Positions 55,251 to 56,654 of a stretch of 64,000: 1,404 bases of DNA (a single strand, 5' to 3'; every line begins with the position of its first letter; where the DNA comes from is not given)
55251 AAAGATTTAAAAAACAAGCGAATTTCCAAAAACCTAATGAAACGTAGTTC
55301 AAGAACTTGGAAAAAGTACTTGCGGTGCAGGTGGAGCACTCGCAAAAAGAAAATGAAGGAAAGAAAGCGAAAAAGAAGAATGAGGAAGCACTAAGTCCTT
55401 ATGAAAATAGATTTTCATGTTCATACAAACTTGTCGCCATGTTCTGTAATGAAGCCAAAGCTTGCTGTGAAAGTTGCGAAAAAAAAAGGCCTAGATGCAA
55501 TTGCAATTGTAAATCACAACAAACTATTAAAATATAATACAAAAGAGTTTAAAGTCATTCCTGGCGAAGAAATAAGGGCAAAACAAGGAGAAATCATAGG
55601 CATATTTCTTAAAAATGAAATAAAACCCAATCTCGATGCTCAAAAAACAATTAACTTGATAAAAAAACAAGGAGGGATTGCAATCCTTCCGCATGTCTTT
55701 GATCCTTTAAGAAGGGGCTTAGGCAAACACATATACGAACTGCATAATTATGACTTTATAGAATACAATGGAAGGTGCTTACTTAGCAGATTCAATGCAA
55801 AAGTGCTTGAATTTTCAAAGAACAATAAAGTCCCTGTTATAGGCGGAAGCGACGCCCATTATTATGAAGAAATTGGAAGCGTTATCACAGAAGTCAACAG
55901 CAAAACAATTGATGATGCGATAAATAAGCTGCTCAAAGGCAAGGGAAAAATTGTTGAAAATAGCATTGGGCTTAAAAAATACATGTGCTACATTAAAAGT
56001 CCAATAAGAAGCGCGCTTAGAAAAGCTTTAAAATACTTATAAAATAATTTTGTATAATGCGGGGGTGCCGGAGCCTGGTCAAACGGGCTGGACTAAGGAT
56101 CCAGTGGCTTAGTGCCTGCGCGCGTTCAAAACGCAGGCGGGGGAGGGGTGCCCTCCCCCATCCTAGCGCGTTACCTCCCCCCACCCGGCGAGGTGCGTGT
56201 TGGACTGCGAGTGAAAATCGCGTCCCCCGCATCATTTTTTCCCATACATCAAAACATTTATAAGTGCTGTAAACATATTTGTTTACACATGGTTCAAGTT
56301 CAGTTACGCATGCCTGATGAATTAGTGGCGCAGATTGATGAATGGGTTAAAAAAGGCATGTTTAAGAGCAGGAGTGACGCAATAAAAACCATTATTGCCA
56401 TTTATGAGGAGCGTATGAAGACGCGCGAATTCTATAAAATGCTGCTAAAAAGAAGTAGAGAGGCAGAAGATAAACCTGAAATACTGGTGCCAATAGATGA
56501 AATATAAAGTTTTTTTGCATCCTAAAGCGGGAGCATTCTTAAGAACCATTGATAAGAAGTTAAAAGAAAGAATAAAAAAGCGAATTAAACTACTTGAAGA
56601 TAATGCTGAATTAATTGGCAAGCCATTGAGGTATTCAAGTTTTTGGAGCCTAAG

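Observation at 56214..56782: Stand-alone RHH-RelE cassette bounded by an 18-nt duplication of the tRNA-Leu 3' exon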

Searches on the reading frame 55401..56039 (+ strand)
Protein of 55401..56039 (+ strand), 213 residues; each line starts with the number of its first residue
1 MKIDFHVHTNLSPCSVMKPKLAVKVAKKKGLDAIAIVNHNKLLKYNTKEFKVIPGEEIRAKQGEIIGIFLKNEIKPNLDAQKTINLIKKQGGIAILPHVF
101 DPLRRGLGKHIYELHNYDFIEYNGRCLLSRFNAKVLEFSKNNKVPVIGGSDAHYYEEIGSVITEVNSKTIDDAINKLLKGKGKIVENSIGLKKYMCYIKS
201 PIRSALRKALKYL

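Call 9: search_protein_families(library=pfam, proteins=[window:55401-56039:+], max_evalue=0.01)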
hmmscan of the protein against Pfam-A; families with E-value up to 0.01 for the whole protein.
window:55401-56039:+ (213 aa): 2 families
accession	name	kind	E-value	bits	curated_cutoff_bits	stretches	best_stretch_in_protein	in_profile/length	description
PF13263.12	PHP_C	-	1.7e-11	43.9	21.3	1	130-181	2-55/56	PHP-associated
PF02811.25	PHP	-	2e-06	28.7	26.4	1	4-55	1-47/164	PHP domain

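Call 48: find_homologous_proteins(query=window:55401-56039:+, max_evalue=1e-20)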
Query window:55401-56039:+ (213 aa): 12 proteins with E <= 1e-20 among 282 candidates.
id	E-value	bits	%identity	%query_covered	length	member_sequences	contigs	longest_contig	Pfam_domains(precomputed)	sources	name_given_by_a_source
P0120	1.3e-134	464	100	100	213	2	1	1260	PF13263.13,PF02811.27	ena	-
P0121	6.2e-96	338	71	100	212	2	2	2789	PF13263.13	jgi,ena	-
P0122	1.3e-89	317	66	99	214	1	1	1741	PF13263.13,PF02811.27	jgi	jgi:predicted metal-dependent phosphoesterase TrpH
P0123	4.2e-62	227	56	87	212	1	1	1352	PF13263.13,PF02811.27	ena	-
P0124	1.7e-28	118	41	87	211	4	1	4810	PF13263.13,PF02811.27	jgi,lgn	-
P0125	1.7e-27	114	45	77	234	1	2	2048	PF13263.13,PF02811.27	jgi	-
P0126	3.8e-27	113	41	77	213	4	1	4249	PF13263.13,PF02811.27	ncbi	-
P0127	6.2e-25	106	42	79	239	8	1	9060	PF13263.13,PF02811.27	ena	-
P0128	2.3e-24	104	36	81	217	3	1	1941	PF13263.13,PF02811.27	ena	-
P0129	2.7e-24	104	41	86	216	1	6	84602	PF13263.13,PF02811.27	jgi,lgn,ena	jgi:hypothetical protein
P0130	1.2e-23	102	41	86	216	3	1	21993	PF13263.13,PF02811.27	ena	-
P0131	1.4e-21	95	37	77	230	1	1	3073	PF02811.27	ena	-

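Call 49: find_encoding_contigs(protein=P0120, flank=10000, max_places=6)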
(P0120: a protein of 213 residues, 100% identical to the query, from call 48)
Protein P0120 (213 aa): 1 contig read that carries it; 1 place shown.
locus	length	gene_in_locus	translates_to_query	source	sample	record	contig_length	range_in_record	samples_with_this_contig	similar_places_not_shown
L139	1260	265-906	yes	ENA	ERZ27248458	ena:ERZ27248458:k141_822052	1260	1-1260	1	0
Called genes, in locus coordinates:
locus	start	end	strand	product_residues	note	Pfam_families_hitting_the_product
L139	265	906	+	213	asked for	PF02811:PHP (weak), PF13263:PHP_C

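Call 50: find_encoding_contigs(protein=P0121, flank=10000, max_places=6)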
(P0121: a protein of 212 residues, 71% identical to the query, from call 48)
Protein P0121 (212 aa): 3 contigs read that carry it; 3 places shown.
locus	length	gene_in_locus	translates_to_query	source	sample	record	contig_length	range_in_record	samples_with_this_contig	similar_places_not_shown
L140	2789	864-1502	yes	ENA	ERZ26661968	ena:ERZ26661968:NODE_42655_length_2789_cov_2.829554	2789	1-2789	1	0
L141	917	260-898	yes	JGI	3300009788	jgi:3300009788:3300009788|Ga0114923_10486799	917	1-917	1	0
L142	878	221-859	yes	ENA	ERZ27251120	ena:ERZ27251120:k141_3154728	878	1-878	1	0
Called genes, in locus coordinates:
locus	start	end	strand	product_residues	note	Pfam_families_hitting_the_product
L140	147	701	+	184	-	PF25084:LbH_EIF2B (faint), PF00132:Hexapep, PF14602:Hexapep_2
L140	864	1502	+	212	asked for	PF13263:PHP_C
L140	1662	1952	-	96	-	-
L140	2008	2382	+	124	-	-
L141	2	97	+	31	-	?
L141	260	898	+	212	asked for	PF13263:PHP_C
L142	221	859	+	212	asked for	PF13263:PHP_C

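Call 51: find_encoding_contigs(protein=P0122, flank=10000, max_places=6)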
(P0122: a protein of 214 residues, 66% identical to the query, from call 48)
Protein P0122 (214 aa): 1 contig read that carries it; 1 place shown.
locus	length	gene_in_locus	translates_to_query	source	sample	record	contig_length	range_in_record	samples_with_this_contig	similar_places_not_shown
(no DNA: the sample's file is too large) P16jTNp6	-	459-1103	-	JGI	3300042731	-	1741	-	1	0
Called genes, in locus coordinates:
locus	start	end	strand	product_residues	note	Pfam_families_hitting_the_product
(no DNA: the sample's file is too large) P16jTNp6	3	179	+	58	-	?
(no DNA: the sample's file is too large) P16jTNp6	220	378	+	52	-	-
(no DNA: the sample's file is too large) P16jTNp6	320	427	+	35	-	-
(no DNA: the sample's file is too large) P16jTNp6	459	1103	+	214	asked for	PF02811:PHP (weak), PF13263:PHP_C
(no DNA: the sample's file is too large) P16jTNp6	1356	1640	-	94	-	-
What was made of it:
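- Tried and rejected: P0122 could not be read because its sample file is too large (call 51).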

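Call 69: find_encoding_contigs(protein=P0123, flank=10000, max_places=4)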
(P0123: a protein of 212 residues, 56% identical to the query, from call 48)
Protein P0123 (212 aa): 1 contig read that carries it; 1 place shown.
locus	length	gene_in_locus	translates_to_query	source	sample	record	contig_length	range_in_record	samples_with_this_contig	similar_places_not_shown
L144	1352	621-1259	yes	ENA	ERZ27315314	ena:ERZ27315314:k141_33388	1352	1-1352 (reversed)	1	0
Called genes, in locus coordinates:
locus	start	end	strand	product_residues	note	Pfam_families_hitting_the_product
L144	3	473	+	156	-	?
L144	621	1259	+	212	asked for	PF02811:PHP (weak), PF13263:PHP_C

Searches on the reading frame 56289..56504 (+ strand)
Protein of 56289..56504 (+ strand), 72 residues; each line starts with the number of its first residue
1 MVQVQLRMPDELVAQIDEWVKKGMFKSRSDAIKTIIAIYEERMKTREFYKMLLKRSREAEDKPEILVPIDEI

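Call 9: search_protein_families(library=pfam, proteins=[window:56289-56504:+], max_evalue=0.01)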
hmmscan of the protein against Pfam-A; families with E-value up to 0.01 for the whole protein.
window:56289-56504:+ (72 aa): 2 families
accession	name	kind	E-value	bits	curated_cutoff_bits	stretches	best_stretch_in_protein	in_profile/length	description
PF01402.27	RHH_1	-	2.4e-05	24.5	20.5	1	4-41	2-38/39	Ribbon-helix-helix protein, copG family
PF09867.14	TagF_N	-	0.0081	16.6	27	1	4-41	13-50/135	TagF N-terminal domain, Type VI secretion system-associated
